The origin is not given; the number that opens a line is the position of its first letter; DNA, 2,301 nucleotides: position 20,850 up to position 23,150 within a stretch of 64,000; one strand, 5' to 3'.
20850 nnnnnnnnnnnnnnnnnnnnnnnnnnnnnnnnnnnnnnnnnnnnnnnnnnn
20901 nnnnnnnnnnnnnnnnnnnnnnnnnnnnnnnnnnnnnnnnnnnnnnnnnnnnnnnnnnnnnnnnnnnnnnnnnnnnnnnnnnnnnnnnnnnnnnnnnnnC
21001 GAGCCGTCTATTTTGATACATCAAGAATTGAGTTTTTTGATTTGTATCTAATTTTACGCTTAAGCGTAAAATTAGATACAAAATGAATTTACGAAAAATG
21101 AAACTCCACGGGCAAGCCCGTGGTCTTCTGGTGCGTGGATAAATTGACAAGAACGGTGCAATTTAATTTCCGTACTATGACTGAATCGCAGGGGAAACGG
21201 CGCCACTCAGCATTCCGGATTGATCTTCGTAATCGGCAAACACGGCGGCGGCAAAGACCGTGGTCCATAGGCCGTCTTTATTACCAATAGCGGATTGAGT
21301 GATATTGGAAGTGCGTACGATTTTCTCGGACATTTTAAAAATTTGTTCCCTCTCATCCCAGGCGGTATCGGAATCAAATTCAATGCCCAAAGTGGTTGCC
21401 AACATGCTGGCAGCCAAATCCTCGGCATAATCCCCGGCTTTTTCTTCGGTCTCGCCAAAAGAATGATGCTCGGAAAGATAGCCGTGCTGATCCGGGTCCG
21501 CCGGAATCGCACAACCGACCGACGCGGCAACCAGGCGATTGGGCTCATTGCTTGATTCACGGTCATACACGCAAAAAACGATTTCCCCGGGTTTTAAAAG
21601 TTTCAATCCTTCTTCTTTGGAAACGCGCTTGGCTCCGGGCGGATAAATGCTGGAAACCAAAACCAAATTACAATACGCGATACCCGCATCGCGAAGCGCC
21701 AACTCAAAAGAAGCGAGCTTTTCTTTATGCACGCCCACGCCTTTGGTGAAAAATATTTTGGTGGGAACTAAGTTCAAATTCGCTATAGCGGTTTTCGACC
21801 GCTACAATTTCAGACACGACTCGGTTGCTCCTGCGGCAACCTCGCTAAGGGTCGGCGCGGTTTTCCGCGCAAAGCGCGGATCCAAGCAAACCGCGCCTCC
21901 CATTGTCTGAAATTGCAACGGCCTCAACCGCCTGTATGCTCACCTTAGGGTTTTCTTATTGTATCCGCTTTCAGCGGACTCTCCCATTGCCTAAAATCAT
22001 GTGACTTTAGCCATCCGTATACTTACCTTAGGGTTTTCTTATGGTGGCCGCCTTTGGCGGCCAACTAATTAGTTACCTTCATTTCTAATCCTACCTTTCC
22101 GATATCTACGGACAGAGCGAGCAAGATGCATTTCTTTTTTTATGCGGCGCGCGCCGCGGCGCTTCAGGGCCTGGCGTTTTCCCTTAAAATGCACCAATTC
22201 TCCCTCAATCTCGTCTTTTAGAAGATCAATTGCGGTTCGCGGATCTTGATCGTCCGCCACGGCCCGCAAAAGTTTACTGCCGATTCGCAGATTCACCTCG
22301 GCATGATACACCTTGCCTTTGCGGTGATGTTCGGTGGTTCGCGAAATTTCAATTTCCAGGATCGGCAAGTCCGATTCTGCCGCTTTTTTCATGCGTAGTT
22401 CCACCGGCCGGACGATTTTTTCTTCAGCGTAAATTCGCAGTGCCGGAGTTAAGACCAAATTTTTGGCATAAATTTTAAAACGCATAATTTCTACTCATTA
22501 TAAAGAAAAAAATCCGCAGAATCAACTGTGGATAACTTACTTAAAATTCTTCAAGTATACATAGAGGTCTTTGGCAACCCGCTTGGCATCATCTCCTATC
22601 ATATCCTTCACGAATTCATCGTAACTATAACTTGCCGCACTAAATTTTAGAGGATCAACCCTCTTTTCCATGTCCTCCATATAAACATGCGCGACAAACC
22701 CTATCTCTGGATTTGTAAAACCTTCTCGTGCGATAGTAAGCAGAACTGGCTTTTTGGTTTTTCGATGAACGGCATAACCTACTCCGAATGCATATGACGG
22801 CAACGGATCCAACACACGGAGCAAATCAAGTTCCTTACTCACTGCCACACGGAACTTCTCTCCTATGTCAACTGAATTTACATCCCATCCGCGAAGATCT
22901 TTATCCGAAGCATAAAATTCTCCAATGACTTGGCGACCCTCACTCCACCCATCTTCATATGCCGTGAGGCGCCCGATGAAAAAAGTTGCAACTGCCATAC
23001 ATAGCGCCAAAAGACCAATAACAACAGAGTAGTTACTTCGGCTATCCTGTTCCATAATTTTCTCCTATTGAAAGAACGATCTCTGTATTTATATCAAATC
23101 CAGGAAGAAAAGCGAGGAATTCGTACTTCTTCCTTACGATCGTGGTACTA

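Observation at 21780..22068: GC-rich structured region with tandem 40-bp repeats upstream of the arginine decarboxylase gene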

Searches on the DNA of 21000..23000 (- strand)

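Call 3: search_rna_families(source=window, start=21000, end=23000, threshold=evalue, max_evalue=10, show_alignments=3)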
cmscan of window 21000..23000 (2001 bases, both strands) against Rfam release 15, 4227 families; matches with E-value up to 10: 16.
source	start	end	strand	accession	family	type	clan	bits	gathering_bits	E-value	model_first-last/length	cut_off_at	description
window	21032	21086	+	RF00697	mir-186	Gene; miRNA;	-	22.7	70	0.27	1-82/82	no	mir-186 microRNA precursor family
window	21035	21088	+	RF04134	MIR7504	Gene; miRNA;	-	22.4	83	0.71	1-124/124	no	MIR7504 microRNA precursor family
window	21019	21132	+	RF01859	Phe_leader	Cis-reg; leader;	-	21.7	55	1.3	1-125/125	no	Phenylalanine leader peptide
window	21042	21081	-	RF03664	MIR6288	Gene; miRNA;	-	21.3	74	0.45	1-92/92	no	MIR6288 microRNA precursor family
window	21039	21083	-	RF03323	mir-3613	Gene; miRNA;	-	21.1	91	0.26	15-72/86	no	mir-3613 microRNA precursor family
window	21941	22007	-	RF03149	RAGATH-12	Gene; sRNA;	-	18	75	1.5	1-78/78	no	RAGATH-12 RNA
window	21600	21615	-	RF01322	CRISPR-DR9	Gene; CRISPR;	-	17.3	45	2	1-37/37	no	CRISPR RNA direct repeat element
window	21015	21095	+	RF02625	WsnRNA46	Gene; sRNA;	-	17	65.3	7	1-151/151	no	Wolbachia sRNA 46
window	21036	21088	+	RF03344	mir-5365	Gene; miRNA;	-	16.9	70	5.5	1-78/78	no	mir-5365 microRNA precursor family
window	22429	22534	-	RF00443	SNORA27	Gene; snRNA; snoRNA; HACA-box;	CL00032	16.9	64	7.2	1-127/127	no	Small nucleolar RNA SNORA27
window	21036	21087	-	RF04097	MIR2630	Gene; miRNA;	-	16.1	144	4.2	60-169/229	no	MIR2630 microRNA precursor family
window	21041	21082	+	RF00842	MIR403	Gene; miRNA;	-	16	70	8.6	13-101/115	no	MIR403 microRNA precursor family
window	22928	22980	+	RF00656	mir-205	Gene; miRNA;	-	15.4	55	3.5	1-75/75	no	mir-205 microRNA precursor family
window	21038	21126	+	RF02503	Atu_C9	Gene; sRNA;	-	12.9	40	1.3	86-192/192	no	Rhizobiales sRNA Atu_C9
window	22343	22391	-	RF02111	IS009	Gene;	-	11.8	117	8.5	1-199/199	no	IS009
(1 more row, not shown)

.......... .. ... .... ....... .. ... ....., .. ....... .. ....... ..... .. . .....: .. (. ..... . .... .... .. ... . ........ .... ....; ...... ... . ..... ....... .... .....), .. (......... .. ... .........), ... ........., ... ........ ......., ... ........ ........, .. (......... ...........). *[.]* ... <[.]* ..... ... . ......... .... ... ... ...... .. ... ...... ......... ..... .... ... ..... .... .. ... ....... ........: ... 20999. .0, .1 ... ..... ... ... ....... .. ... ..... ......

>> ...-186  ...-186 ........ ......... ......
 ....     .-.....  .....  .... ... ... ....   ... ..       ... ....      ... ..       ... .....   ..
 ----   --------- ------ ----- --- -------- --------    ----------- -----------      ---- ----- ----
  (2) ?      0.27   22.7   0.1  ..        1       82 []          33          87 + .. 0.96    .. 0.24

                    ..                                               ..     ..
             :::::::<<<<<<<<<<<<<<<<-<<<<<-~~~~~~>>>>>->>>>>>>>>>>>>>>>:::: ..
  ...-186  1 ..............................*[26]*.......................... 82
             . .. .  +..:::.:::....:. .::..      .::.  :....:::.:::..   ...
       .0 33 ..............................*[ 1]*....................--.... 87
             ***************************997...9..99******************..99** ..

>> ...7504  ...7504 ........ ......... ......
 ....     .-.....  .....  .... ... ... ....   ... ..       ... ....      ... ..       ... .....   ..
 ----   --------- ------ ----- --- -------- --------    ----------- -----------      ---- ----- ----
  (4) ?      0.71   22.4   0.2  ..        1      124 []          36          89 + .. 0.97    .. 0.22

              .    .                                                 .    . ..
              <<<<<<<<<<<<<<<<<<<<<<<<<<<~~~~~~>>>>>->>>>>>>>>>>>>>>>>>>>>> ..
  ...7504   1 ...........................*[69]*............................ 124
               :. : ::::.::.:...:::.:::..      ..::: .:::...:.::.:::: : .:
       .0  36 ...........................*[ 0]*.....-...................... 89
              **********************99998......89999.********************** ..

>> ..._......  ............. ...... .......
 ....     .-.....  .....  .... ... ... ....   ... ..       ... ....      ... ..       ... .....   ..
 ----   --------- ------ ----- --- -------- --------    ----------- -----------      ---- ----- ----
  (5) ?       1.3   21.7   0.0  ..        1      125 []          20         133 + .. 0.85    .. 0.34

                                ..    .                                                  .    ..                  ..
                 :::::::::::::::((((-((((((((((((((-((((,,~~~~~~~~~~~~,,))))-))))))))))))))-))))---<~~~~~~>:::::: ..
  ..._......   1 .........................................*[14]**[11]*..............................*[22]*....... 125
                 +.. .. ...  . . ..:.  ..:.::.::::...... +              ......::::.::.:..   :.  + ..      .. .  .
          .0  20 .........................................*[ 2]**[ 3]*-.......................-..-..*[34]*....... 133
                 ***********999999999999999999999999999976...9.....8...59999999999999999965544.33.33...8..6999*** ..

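Call 39: search_rna_families(sources=[L087, L093], threshold=evalue, max_evalue=5)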
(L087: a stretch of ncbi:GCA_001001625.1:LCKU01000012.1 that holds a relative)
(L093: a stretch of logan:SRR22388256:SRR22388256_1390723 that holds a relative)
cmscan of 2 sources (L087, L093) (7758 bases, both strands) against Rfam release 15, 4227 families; matches with E-value up to 5: 4.
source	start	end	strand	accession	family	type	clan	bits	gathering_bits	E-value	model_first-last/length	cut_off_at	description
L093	1006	1029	-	RF01354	CRISPR-DR45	Gene; CRISPR;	-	24.2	37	1.1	1-24/24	no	CRISPR RNA direct repeat element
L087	2411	2575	+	RF01879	TUSC7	Gene; lncRNA;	-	24.1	65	3.3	1-165/165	no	Non-coding RNA LOC285194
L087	6165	6218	+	RF01150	sR11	Gene; snRNA; snoRNA; CD-box;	-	19.7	39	3.6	1-57/57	no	Small nucleolar RNA sR11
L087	190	237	+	RF00372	sroH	Gene; sRNA;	-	15.3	80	3.2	110-161/161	no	sroH RNA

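Call 57: build_rna_model(alignment_id=A2, structure=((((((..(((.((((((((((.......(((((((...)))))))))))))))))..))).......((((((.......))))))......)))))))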
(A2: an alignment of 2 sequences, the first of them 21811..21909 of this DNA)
Model R1 built from alignment A2 (2 sequences, 99 columns); structure: as given.
model positions 99; base pairs 32; branch points 1; effective number of sequences 0.86; information 0.59 bits per position. Calibrated on 0.2 Mb of random sequence (short: E-values are rough).
structure used (alignment columns):
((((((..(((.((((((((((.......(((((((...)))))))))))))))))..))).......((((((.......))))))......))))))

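Call 58: search_with_rna_model(model_id=R1, sources=[window, L002, L003, L004, L005, L006, L007, L008, L009, L010, L011, L012, L013, L014, L015, L016, L017, L018, L019, L020, L021, L022, L023, L024, L025, L026, L027, L028, L029, L030, L031, L032, L033, L034, L035, L036, L037, L038, L039, L040, L041, L042, L043, L044, L045, L046, L047, L048, L049, L050, L051, L052, L053, L054, L055, L056, L057, L058, L059, L060, L061, L062, L063, L064, L065, L066, L067, L068, L069, L070, L071, L072, L073, L074, L075, L076, L077, L078, L079, L080, L081, L082, L087, L088, L092, L093, L099, L100, L101, L103], max_evalue=10, make_alignment=true, show_alignments=4)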
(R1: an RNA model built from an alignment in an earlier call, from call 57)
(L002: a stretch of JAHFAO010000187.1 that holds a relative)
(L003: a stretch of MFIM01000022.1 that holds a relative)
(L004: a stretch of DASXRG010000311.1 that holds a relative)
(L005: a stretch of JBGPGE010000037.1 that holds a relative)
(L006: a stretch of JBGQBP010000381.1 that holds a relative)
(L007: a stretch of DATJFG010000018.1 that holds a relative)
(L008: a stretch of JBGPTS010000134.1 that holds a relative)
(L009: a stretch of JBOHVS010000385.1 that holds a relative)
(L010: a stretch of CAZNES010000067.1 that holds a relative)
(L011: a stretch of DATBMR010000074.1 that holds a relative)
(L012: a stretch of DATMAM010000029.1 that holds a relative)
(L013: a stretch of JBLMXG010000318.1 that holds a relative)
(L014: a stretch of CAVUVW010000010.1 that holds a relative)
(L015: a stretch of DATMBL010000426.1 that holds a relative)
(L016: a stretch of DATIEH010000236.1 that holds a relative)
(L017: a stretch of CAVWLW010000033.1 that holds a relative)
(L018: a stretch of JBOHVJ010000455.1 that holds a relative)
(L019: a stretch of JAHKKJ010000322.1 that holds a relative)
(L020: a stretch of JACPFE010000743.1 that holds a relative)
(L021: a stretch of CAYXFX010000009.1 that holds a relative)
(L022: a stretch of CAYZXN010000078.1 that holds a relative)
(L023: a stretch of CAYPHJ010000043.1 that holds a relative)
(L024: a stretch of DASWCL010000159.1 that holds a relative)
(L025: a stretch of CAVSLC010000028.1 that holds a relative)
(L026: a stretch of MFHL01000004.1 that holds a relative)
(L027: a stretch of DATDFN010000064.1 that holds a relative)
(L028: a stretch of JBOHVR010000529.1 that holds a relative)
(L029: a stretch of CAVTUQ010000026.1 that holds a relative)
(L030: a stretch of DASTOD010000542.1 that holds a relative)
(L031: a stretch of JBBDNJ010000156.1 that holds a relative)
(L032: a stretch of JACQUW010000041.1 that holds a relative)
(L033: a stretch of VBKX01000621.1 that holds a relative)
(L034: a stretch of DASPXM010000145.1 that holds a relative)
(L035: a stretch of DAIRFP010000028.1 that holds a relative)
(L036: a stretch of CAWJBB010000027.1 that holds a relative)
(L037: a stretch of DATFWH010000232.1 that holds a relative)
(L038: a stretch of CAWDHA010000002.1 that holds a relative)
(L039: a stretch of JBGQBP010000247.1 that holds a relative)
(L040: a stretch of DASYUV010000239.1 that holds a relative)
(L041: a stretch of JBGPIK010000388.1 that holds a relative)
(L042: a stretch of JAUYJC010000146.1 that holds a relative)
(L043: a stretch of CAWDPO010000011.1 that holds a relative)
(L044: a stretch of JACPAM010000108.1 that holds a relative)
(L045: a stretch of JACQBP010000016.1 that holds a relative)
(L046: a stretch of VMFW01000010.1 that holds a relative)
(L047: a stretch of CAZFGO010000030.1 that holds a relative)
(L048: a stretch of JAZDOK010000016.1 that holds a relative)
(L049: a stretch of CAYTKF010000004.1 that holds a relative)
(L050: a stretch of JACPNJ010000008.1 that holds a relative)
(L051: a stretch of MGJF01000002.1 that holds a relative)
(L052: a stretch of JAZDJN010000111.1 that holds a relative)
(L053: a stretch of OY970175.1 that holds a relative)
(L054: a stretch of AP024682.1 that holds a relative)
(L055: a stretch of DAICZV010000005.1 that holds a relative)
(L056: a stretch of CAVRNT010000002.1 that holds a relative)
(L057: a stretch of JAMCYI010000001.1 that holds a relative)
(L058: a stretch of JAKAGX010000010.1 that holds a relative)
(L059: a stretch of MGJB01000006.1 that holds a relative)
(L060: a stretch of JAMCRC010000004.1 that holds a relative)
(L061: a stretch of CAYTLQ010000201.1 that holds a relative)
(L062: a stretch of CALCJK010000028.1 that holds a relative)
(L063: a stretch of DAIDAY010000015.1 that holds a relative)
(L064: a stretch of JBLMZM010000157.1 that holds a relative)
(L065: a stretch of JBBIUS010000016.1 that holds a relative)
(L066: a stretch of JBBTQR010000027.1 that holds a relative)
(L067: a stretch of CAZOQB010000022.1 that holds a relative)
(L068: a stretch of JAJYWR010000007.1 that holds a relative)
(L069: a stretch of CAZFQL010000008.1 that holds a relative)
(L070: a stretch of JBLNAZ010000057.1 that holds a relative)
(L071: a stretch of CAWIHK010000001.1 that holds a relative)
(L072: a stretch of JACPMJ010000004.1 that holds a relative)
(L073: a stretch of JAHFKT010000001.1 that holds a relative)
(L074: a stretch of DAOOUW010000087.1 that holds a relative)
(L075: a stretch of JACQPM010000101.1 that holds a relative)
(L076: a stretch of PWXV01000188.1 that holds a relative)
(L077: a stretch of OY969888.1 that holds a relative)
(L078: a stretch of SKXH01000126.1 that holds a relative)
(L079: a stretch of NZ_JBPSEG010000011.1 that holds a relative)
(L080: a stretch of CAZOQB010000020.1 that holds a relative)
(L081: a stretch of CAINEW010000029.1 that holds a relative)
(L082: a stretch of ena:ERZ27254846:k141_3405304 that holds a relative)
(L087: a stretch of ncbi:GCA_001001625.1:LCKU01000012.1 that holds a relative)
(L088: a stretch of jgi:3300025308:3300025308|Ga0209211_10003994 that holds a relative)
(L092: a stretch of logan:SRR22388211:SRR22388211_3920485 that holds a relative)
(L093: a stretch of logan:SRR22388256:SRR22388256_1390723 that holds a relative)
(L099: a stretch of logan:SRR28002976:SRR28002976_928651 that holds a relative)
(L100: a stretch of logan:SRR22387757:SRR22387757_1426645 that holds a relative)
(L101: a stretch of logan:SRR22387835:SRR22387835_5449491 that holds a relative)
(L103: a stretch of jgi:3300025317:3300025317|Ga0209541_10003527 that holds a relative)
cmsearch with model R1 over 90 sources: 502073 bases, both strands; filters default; matches with E-value up to 10: 9.
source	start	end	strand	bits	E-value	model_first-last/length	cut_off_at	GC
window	21811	21909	-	118.7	3.6e-31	1-99/99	no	0.64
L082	3605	3699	+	88.8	2e-22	1-99/99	no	0.57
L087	3605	3699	+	88.8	2e-22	1-99/99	no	0.57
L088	3605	3699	+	88.8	2e-22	1-99/99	no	0.57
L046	3093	3202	+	26.3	0.00034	1-99/99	no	0.59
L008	2000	2090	+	14.6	0.88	1-99/99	no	0.64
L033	473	554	-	12.3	4.1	1-99/99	no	0.68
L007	4520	4597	-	12.1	4.7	1-99/99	no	0.73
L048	1523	1605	+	11.8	5.8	1-99/99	no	0.65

Alignment A3: 9 matches aligned to the model, 148 columns, each read 5' to 3' on its own strand. Consensus structure (alignment columns), stored with it:
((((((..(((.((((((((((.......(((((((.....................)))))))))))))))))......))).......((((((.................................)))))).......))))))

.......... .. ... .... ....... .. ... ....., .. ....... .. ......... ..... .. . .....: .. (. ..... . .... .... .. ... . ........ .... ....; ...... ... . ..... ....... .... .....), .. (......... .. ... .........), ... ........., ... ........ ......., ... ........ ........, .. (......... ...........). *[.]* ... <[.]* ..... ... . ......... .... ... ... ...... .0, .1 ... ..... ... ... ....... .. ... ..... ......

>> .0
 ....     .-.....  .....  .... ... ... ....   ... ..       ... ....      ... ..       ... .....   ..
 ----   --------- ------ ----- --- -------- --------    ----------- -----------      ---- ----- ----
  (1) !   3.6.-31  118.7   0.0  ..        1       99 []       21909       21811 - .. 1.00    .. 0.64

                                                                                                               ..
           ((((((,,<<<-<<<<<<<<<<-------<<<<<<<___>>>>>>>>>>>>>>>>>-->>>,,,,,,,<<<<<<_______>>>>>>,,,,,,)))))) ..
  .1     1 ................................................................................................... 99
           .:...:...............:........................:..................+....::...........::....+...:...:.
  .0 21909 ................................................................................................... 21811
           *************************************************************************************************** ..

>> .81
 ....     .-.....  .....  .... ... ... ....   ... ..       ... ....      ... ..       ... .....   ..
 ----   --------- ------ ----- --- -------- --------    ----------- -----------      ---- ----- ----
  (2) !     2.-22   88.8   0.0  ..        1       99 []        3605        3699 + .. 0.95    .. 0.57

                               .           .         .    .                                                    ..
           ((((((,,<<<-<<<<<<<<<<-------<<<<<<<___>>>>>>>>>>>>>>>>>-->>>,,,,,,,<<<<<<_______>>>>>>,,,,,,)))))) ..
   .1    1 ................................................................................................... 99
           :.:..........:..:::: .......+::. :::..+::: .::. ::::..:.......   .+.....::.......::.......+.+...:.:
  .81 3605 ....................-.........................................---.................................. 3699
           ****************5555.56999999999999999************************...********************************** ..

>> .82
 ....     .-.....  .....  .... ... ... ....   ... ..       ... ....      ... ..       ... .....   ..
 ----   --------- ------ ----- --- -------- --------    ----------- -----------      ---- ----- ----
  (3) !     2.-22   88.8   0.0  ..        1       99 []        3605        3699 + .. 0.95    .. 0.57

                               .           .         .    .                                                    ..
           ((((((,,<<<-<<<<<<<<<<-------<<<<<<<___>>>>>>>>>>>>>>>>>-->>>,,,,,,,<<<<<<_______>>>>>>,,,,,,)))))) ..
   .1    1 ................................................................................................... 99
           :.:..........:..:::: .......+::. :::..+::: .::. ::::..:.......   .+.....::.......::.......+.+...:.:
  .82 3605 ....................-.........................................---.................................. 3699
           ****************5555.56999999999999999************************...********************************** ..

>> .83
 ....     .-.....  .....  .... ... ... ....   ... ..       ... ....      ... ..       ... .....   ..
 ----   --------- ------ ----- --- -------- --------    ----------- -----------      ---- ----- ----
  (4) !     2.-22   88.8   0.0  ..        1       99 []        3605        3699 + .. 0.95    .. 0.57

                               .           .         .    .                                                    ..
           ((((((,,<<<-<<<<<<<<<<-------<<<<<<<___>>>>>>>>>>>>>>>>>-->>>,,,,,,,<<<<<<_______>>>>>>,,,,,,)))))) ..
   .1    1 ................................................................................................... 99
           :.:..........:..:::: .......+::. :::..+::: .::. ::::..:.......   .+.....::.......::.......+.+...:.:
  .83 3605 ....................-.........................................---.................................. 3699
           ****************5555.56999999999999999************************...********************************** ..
